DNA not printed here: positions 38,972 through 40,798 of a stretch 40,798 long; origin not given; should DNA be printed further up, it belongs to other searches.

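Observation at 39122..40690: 522-aa protein with SIR2-like NAD-binding motifs split by a ~290-aa insertion, and a possible His-to-Tyr change at the catalytic position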

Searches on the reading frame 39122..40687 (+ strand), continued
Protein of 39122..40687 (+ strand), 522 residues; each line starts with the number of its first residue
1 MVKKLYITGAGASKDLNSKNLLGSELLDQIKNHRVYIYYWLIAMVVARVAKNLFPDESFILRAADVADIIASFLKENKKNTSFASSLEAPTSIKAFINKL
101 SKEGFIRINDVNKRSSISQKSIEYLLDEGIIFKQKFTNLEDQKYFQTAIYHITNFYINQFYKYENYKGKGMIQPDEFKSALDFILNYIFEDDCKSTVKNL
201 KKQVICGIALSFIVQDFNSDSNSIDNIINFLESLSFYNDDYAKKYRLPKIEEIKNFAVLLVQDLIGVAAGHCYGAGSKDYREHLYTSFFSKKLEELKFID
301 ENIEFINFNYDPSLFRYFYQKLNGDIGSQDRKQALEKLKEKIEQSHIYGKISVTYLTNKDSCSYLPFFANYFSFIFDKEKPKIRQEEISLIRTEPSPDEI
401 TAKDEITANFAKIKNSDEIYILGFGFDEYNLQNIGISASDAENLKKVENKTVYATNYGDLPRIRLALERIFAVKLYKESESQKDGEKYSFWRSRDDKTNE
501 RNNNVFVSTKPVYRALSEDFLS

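Call 76: search_solved_structures(query=L032:2773-3615:+, max_evalue=0.01, show_alignments=3)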
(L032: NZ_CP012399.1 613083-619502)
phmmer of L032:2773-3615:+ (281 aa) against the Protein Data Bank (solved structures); distinct sequences matched with E-value up to 0.01: 15.
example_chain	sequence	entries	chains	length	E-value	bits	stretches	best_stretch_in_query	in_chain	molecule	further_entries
8zsf_D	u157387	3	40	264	4e-86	292.1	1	19-275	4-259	Sir2 family NAD-dependent protein deacetylase | KomC, SIR2 domain protein, NADase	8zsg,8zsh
9xvc_H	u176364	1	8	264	3.8e-85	288.9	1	19-275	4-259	KomC(H146N), a SIR2-domain NADase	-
8zsi_E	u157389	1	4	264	9.9e-85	287.6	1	19-275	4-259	Sir2 family NAD-dependent protein deacetylase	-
9v0g_E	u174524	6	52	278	1.6e-33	119.6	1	21-276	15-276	NAD-dependent protein deacetylase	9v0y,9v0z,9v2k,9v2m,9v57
9v12_i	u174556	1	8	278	5.2e-31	111.4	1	21-276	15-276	NAD-dependent protein deacetylase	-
6lhx_A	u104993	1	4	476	4.1e-22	82.2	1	21-233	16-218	ThsA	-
8bto_A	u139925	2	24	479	5e-21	78.6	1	20-233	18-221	NAD(+) hydrolase ThsA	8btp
7uxt_B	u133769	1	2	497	1.4e-19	73.9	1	13-221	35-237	USG protein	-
8wc0_A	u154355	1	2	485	1.3e-16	64.1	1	24-221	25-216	NAD(+) hydrolase ThsA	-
8wkt_A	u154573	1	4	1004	1.6e-13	54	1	16-220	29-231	SIR2-like domain-containing protein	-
8k98_C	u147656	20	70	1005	1.6e-13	54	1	16-220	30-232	a protein | SIR2-like domain-containing protein | SIR2 family protein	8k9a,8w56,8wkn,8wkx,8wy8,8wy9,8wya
8wks_A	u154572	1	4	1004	4e-12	49.4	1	16-220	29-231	SIR2-like domain-containing protein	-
8wyb_A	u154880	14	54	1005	4e-12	49.4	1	16-220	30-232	SIR2-like domain-containing protein | DSR2 H171A | DSR2(H171A)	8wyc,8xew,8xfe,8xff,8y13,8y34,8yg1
8wfn_A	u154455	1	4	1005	5.2e-11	45.7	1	16-220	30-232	SIR2-like domain-containing protein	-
9jap_A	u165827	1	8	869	0.0039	19.9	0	114-216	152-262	SIR2-like domain-containing protein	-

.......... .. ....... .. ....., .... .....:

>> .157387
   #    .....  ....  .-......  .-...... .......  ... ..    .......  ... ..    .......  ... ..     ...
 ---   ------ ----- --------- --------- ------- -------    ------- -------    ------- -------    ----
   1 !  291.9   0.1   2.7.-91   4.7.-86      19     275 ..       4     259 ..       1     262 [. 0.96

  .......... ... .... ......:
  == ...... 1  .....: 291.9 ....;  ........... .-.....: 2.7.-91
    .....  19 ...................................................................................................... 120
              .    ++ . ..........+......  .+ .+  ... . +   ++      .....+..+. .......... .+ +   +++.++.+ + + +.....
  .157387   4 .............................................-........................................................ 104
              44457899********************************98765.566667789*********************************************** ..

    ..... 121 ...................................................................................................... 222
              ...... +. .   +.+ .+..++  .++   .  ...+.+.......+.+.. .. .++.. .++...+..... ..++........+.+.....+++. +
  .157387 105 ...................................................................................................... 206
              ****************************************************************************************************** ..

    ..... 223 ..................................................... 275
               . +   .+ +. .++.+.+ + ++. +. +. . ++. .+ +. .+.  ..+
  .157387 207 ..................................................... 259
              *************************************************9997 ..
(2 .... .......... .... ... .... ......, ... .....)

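Call 77: find_homologous_proteins(query=L032:2773-3615:+, max_evalue=0.001)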
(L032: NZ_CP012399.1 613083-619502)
Query L032:2773-3615:+ (281 aa): 4294 proteins with E <= 0.001 among 7239 candidates; the best 120 are listed.
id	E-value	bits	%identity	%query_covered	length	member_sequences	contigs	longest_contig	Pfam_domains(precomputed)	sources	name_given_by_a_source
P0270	3.7e-185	632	100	100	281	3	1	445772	PF13289.13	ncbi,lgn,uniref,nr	ncbi:hypothetical protein GGR16_003423 [Chelatococcus caeni]|uniref:Sir2 family NAD-dependent protei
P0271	3.9e-172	589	93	100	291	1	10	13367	PF13289.13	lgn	-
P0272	4.6e-171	586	93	100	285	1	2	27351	PF13289.13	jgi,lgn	jgi:hypothetical protein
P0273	5.0e-171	585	93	100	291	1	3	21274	PF13289.13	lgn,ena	-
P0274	1.5e-137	476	78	94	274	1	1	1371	PF13289.13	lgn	-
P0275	2.4e-136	472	77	94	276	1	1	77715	PF13289.13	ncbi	-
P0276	7.3e-135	467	77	94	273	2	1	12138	PF13289.13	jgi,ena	-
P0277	7.9e-135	467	76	94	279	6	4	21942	PF13289.13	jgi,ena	-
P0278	2.9e-134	465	76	95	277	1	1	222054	PF13289.13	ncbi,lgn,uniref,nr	ncbi:SIR2 family protein [Chelativorans sp.]|uniref:SIR2 family NAD-dependent protein deacylase n=1 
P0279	4.6e-134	464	76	95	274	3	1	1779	PF13289.13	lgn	-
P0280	1.9e-132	459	76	94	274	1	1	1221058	PF13289.13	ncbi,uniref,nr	ncbi:SIR2 family protein [Chelativorans sp. Marseille-P2723]|uniref:SIR2 family NAD-dependent protei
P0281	2.2e-132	459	75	95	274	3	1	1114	PF13289.13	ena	-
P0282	2.5e-132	459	75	94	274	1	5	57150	PF13289.13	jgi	jgi:hypothetical protein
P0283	3.8e-132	458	75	94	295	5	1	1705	PF13289.13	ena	-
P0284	6.0e-132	457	75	95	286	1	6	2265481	PF13289.13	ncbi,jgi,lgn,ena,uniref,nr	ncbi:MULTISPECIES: SIR2 family NAD-dependent protein deacylase [Chelativorans]|jgi:hypothetical prot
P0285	6.1e-130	451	72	96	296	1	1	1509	PF13289.13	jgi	jgi:hypothetical protein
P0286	3.4e-129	448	74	95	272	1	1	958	PF13289.13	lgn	-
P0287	5.8e-129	447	74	94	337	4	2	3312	PF13289.13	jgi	jgi:hypothetical protein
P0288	1.0e-127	443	69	100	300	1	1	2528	PF13289.13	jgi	jgi:SIR2-like domain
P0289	1.3e-127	443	72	95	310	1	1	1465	PF13289.13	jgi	jgi:hypothetical protein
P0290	1.7e-127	443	72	94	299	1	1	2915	PF13289.13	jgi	jgi:hypothetical protein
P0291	3.4e-127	442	73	94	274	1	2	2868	PF13289.13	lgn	-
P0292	6.3e-126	438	71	95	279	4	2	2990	PF13289.13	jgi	jgi:hypothetical protein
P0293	7.3e-126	437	72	95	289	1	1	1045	PF13289.13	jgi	jgi:hypothetical protein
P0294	8.5e-126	437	73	94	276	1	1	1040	PF13289.13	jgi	jgi:hypothetical protein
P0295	1.1e-125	437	70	97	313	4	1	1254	PF13289.13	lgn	-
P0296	1.8e-125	436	73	94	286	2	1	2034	PF13289.13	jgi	-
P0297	3.5e-125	435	72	94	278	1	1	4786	PF13289.13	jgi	jgi:hypothetical protein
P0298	6.5e-125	434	69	95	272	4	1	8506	PF13289.13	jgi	jgi:hypothetical protein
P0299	8.2e-125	434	74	95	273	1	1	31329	PF13289.13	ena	-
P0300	1.3e-124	433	70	96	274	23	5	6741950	PF13289.13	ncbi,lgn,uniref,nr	ncbi:SIR2 family protein [Mesorhizobium sp. M1060]|uniref:SIR2 family NAD-dependent protein deacylas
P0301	1.3e-124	433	70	96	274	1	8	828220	PF13289.13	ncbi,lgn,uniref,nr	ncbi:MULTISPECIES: SIR2 family protein [unclassified Mesorhizobium]|uniref:SIR2 family NAD-dependent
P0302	1.9e-124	433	70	96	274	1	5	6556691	PF13289.13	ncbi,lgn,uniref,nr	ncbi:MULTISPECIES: SIR2 family protein [unclassified Mesorhizobium]|uniref:SIR2 family NAD-dependent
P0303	3.4e-124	432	73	94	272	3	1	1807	PF13289.13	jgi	jgi:SIR2-like domain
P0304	4.3e-124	431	70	96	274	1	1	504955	PF13289.13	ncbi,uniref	ncbi:SIR2 family protein [Mesorhizobium sp. M0030]|uniref:SIR2 family NAD-dependent protein deacylas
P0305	4.8e-124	431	71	96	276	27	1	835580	PF13289.13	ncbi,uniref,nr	ncbi:Sir2 family NAD-dependent protein deacetylase [Mesorhizobium sp. WSM3866]|uniref:SIR2 family NA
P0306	5.8e-124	431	71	95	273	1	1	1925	PF13289.13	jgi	jgi:hypothetical protein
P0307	2.2e-123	429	71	95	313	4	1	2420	PF13289.13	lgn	-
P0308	2.9e-123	429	70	94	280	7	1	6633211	PF13289.13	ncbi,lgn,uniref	ncbi:SIR2 family NAD-dependent protein deacylase [Mesorhizobium sp. ORM16]|uniref:SIR2 family NAD-de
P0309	4.0e-123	428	71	94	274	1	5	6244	PF13289.13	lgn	-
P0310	4.4e-123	428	71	94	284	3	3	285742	PF13289.13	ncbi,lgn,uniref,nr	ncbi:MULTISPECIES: SIR2 family NAD-dependent protein deacylase [unclassified Mesorhizobium]|uniref:S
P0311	4.6e-123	428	71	94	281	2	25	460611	PF13289.13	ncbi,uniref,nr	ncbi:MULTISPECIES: SIR2 family protein [unclassified Mesorhizobium]|uniref:SIR2 family NAD-dependent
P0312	6.9e-123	428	70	96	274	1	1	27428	PF13289.13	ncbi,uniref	ncbi:SIR2 family protein [Mesorhizobium sp. M0514]|uniref:SIR2 family NAD-dependent protein deacylas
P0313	7.6e-123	427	68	95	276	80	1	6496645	PF13289.13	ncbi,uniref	ncbi:SIR2 family protein [Mesorhizobium sp. ISC25]|uniref:SIR2 family NAD-dependent protein deacylas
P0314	1.0e-122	427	71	95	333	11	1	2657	PF13289.13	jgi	jgi:hypothetical protein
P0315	1.0e-122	427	73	93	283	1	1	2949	PF13289.13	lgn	-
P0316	1.2e-122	427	71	95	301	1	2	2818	PF13289.13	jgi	jgi:hypothetical protein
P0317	1.2e-122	427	71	94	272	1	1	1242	PF13289.13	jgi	jgi:hypothetical protein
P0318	1.3e-122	427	70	96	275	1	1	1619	PF13289.13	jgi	jgi:hypothetical protein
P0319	1.8e-122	426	70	95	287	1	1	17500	PF13289.13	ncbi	-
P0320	2.8e-122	426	70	94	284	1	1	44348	PF13289.13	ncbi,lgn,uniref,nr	ncbi:SIR2 family protein [Mesorhizobium sp. B2-1-5]|uniref:SIR2 family NAD-dependent protein deacyla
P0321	2.9e-122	426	71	94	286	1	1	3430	PF13289.13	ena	-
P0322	4.0e-122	425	71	94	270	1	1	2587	PF13289.13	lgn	-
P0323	5.2e-122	425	70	95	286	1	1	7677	PF13289.13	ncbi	-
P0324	6.4e-122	424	68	98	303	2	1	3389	PF13289.13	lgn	-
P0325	6.6e-122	424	69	96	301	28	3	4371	PF13289.13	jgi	jgi:hypothetical protein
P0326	1.1e-121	424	70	95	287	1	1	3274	PF13289.13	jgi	jgi:hypothetical protein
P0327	1.3e-121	423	71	94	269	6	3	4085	PF13289.13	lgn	-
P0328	1.9e-121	423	68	96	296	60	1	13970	PF13289.13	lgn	-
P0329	2.1e-121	423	70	95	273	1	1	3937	PF13289.13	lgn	-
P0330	2.2e-121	423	70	95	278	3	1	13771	PF13289.13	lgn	-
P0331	3.0e-121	422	70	94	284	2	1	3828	PF13289.13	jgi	-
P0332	4.3e-121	422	68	94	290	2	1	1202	PF13289.13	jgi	-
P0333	4.5e-121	422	70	95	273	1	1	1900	PF13289.13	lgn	-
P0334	8.0e-121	421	69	94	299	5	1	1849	PF13289.13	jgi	jgi:hypothetical protein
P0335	9.3e-121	421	70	94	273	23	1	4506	PF13289.13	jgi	jgi:hypothetical protein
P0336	1.1e-120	420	70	94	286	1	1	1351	PF13289.13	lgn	-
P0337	1.1e-120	420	68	95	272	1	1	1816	PF13289.13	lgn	-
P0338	1.2e-120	420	68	95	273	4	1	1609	PF13289.13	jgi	jgi:hypothetical protein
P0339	1.2e-120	420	68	93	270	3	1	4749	PF13289.13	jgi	jgi:hypothetical protein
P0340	1.2e-120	420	69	95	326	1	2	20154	PF13289.13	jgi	jgi:hypothetical protein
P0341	1.4e-120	420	70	94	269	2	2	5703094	PF13289.13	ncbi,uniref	ncbi:SIR2 family protein [Mesorhizobium sp. WSM2239]|uniref:SIR2 family protein n=2 Tax=unclassified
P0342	1.5e-120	420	68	97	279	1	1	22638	PF13289.13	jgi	jgi:hypothetical protein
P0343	1.6e-120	420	70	94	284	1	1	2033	PF13289.13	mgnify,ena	mgnify:CR=1 FL=1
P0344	1.6e-120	420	69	95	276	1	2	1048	PF13289.13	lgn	-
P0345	2.0e-120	419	70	95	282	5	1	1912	PF13289.13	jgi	jgi:hypothetical protein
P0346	2.0e-120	419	69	95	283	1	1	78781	PF13289.13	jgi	jgi:hypothetical protein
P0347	2.7e-120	419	66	97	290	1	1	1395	PF13289.13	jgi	jgi:SIR2-like domain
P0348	3.7e-120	419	69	94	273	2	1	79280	PF13289.13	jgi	jgi:hypothetical protein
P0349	4.7e-120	418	68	96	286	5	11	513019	PF13289.13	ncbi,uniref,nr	ncbi:SIR2 family protein [Mesorhizobium australicum]|uniref:SIR2 family protein n=1 Tax=Mesorhizobiu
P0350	6.3e-120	418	69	95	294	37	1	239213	PF13289.13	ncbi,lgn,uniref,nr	ncbi:SIR2 family protein [Mesorhizobium sp. CA10]|uniref:SIR2 family NAD-dependent protein deacylase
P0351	8.4e-120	417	69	95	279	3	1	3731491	PF13289.13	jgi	jgi:hypothetical protein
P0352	9.4e-120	417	69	94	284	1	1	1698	PF13289.13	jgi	jgi:hypothetical protein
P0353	1.2e-119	417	67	96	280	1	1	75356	PF13289.13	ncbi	-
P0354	1.3e-119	417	69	95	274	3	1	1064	PF13289.13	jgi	jgi:hypothetical protein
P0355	3.2e-119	416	67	94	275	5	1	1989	PF13289.13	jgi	jgi:hypothetical protein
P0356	4.5e-119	415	66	95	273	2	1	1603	PF13289.13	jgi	jgi:hypothetical protein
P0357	4.5e-119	415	66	94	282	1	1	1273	PF13289.13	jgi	jgi:hypothetical protein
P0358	4.6e-119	415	69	95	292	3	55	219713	PF13289.13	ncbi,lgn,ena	-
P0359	7.1e-119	414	67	95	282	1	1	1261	PF13289.13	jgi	jgi:hypothetical protein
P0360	7.1e-119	414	66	95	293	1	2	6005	PF13289.13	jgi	jgi:hypothetical protein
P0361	7.1e-119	414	66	95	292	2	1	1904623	PF13289.13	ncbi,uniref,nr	ncbi:SIR2 family NAD-dependent protein deacylase [Rhodoligotrophos defluvii]|uniref:SIR2 family NAD-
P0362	9.0e-119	414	68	96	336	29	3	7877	PF13289.13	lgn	-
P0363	9.2e-119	414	67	96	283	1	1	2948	PF13289.13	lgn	-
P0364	1.1e-118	414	69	95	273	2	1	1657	PF13289.13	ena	-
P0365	1.1e-118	414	69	95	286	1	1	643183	PF13289.13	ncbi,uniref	ncbi:SIR2 family NAD-dependent protein deacylase [Faunimonas sp. B44]|uniref:SIR2 family NAD-depende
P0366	1.3e-118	414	70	95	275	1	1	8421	PF13289.13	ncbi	-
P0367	1.5e-118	413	69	94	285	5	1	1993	PF13289.13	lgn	-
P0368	1.8e-118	413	66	94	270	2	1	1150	PF13289.13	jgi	jgi:SIR2-like protein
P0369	1.8e-118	413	66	98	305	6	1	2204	PF13289.13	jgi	jgi:hypothetical protein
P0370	1.9e-118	413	67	95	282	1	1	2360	PF13289.13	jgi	jgi:hypothetical protein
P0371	3.1e-118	412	68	94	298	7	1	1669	PF13289.13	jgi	jgi:hypothetical protein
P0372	3.2e-118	412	69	94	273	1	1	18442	PF13289.13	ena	-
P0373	3.2e-118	412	68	94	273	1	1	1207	PF13289.13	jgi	jgi:hypothetical protein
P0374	3.7e-118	412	68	95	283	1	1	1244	PF13289.13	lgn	-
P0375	4.1e-118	412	68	95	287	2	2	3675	PF13289.13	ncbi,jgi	jgi:hypothetical protein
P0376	5.1e-118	412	67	95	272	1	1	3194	PF13289.13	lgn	-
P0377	5.3e-118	412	67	95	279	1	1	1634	PF13289.13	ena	-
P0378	6.1e-118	411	69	94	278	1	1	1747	PF13289.13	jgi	jgi:hypothetical protein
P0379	7.9e-118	411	69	94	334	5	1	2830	PF13289.13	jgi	jgi:hypothetical protein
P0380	8.0e-118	411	67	94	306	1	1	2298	PF13289.13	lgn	-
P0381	1.1e-117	411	67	95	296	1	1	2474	PF13289.13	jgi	jgi:hypothetical protein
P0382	1.1e-117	411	65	95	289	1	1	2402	PF13289.13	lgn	-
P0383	1.3e-117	410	68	95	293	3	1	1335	PF13289.13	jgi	-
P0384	1.4e-117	410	69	95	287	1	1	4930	PF13289.13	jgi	jgi:hypothetical protein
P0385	1.8e-117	410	67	95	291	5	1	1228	PF13289.13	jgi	jgi:hypothetical protein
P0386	2.1e-117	410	66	96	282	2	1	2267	PF13289.13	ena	-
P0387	2.2e-117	409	67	95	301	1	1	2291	PF13289.13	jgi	jgi:hypothetical protein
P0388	2.3e-117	409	68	94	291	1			PF13289.13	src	-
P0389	3.2e-117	409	68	95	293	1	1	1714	PF13289.13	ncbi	-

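Call 84: find_encoding_contigs(protein=P0002, flank=5000, max_places=2)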
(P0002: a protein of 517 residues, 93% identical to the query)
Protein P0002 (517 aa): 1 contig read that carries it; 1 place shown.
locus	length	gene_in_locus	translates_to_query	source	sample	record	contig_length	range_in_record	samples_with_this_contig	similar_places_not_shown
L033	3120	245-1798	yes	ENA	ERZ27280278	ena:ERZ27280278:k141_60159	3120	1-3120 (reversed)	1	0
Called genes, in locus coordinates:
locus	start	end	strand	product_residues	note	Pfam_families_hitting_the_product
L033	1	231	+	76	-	?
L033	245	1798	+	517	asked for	-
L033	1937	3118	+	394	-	?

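Call 85: find_encoding_contigs(protein=P0012, flank=5000, max_places=2)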
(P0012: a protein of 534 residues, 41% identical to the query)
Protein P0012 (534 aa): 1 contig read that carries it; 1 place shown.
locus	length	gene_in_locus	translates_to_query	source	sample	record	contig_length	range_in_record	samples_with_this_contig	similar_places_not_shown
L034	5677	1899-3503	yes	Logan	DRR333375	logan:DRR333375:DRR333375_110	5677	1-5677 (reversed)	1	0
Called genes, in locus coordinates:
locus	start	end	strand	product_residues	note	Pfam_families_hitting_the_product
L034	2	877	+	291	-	?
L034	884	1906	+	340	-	PF00145:DNA_methylase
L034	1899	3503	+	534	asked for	-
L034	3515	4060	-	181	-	-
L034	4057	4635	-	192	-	PF13302:Acetyltransf_3, PF13420:Acetyltransf_4 (weak), PF00583:Acetyltransf_1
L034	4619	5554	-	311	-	PF02016:Peptidase_S66, PF17676:Peptidase_S66C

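Call 95: search_protein_families(library=phrogs, proteins=[P0001, P0013, P0130, P0033], max_evalue=0.01)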
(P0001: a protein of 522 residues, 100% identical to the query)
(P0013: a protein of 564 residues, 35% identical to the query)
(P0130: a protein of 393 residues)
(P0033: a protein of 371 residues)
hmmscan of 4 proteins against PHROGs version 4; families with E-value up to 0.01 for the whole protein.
P0001 (522 aa): 0 families

P0013 (564 aa): 0 families

P0130 (393 aa): 0 families

P0033 (371 aa): 0 families

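Call 96: search_protein_families(library=ncbifam, proteins=[P0130, P0207, P0033, L024:5935-7047:+, L022:6001-7041:+, L023:5995-7167:+], max_evalue=0.01)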
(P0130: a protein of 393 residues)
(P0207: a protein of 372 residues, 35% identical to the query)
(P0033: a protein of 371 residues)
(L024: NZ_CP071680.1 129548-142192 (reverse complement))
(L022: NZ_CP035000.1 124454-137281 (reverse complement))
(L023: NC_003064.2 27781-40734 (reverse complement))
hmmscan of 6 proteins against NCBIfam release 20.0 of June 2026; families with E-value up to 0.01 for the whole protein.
P0130 (393 aa): 0 families

P0207 (372 aa): 0 families

P0033 (371 aa): 0 families

L024:5935-7047:+ (371 aa): 0 families

L022:6001-7041:+ (347 aa): 0 families

L023:5995-7167:+ (391 aa): 0 families
